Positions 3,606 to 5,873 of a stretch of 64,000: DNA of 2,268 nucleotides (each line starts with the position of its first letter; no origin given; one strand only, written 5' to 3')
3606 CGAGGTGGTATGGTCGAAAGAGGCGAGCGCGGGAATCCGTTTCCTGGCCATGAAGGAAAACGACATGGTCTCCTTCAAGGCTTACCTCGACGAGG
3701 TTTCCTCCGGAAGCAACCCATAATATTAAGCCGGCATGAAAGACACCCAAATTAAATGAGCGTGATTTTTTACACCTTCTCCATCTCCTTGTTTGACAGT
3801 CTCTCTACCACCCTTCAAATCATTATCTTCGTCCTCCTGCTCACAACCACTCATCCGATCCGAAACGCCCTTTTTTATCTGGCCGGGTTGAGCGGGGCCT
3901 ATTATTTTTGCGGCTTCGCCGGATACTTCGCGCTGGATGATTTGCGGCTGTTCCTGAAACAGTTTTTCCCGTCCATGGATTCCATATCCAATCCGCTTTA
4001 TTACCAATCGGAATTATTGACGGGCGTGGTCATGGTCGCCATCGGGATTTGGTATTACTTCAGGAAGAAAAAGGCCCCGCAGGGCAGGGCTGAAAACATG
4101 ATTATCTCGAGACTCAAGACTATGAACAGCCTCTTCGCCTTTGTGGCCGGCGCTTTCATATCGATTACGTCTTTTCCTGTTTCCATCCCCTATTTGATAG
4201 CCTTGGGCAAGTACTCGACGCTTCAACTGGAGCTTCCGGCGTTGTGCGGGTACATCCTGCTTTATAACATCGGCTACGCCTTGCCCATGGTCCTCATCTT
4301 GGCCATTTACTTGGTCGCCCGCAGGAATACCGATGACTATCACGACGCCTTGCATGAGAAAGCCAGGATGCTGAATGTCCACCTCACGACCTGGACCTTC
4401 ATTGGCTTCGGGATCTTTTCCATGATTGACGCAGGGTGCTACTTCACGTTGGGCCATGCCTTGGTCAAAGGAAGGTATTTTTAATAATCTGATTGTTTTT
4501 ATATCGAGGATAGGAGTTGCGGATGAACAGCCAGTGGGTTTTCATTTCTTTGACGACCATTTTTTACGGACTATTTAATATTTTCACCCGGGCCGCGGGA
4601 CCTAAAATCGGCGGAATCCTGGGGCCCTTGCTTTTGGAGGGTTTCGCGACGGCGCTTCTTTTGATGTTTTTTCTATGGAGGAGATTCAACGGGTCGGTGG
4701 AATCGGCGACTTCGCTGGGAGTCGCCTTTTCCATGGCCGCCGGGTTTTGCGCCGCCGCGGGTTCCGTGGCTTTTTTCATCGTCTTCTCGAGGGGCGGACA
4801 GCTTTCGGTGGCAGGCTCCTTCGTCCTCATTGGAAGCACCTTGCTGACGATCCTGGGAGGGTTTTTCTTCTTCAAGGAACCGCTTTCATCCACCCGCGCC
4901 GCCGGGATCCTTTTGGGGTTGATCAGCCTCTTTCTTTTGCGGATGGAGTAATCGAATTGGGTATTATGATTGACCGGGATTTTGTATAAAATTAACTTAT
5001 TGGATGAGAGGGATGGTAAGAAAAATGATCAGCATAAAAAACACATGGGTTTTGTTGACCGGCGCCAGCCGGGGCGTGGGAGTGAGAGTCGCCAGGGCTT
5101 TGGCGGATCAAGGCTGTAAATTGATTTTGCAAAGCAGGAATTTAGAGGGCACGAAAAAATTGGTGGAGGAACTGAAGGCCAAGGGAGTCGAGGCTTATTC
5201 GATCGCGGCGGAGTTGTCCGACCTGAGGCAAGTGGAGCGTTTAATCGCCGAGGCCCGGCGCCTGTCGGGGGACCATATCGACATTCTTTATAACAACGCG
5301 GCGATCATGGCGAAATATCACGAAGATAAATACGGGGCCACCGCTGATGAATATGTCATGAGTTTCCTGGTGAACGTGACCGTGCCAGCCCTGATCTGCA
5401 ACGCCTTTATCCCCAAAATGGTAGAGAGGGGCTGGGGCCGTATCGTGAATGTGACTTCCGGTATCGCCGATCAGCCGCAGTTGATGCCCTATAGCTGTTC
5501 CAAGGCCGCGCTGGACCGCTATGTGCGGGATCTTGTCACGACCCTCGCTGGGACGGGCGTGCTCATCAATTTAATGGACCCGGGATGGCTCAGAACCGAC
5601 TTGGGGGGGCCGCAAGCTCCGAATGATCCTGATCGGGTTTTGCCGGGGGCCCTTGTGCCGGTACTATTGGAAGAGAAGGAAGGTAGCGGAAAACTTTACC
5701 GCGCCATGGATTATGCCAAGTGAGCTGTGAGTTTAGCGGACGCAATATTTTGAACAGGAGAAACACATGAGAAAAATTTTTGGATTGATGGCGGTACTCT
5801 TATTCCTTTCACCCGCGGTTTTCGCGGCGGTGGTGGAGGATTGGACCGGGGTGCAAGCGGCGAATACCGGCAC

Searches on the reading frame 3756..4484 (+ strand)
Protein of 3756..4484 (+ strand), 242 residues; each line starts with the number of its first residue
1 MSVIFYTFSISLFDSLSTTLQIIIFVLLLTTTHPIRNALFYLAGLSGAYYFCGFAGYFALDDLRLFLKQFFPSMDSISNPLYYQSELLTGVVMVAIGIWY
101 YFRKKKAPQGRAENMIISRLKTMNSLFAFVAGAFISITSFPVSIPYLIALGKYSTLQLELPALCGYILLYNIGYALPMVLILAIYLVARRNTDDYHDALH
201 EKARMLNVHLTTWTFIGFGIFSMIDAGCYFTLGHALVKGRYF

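Call 38: list_cluster_members(proteins=[window:5004-5720:+, window:5013-5720:+, window:5025-5720:+, window:8521-8706:+, window:8232-8459:+, window:3756-4484:+, window:4517-4948:+])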
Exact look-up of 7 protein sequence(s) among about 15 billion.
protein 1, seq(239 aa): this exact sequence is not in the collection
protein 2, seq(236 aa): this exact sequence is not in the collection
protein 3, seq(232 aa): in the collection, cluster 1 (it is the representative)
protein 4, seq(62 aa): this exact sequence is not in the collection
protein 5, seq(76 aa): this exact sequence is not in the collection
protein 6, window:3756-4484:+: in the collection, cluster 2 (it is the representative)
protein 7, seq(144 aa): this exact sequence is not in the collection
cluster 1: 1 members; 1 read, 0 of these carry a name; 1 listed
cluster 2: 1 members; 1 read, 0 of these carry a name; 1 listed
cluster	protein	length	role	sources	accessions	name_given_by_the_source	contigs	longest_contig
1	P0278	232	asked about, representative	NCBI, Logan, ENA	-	-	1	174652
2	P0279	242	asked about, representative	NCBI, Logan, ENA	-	-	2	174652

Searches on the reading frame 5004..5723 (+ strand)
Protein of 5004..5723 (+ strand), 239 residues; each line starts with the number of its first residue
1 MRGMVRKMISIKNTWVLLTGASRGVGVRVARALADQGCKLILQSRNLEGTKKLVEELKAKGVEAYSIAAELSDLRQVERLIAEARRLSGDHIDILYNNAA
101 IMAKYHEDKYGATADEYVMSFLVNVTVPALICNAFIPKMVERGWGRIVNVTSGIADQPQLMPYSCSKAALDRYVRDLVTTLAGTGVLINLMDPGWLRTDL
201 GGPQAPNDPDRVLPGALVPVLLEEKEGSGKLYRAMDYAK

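Call 6: search_protein_families(library=pfam, proteins=[window:5004-5723:+], max_evalue=0.01)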
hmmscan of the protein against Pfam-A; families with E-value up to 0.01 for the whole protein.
window:5004-5723:+ (239 aa): 4 families
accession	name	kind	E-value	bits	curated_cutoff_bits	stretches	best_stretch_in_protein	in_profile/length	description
PF00106.31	adh_short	-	1.3e-38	132.8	26.6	1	15-203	2-189/195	short chain dehydrogenase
PF13561.12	adh_short_C2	-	3.6e-27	95.9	27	1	20-201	1-181/236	Enoyl-(Acyl carrier protein) reductase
PF08659.16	KR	-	2.7e-09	37.6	22.6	1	15-103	2-93/180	KR domain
PF01370.27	Epimerase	-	0.0047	16.8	20.9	0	16-176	1-155/240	NAD dependent epimerase/dehydratase family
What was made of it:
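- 5025..5723 (+): Short-chain dehydrogenase (SDR) gene immediately upstream of GH44. The longest ORF starts at 5004. Pfam adh_short, E 1.3e-38 (call 6).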

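Call 39: find_encoding_contigs(protein=window:5025-5723:+, flank=10000, max_places=10)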
Protein window:5025-5723:+ (232 aa): 1 contig read that carries it; 1 place shown.
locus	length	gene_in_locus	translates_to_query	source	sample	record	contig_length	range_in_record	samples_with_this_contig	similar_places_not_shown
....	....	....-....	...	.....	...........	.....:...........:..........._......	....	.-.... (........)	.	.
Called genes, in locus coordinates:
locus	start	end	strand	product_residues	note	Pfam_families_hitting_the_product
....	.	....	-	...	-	?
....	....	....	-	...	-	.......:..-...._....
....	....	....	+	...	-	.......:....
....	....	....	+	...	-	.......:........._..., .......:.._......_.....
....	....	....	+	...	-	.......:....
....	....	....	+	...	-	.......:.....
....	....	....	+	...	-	-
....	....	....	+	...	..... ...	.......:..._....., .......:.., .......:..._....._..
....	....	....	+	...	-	?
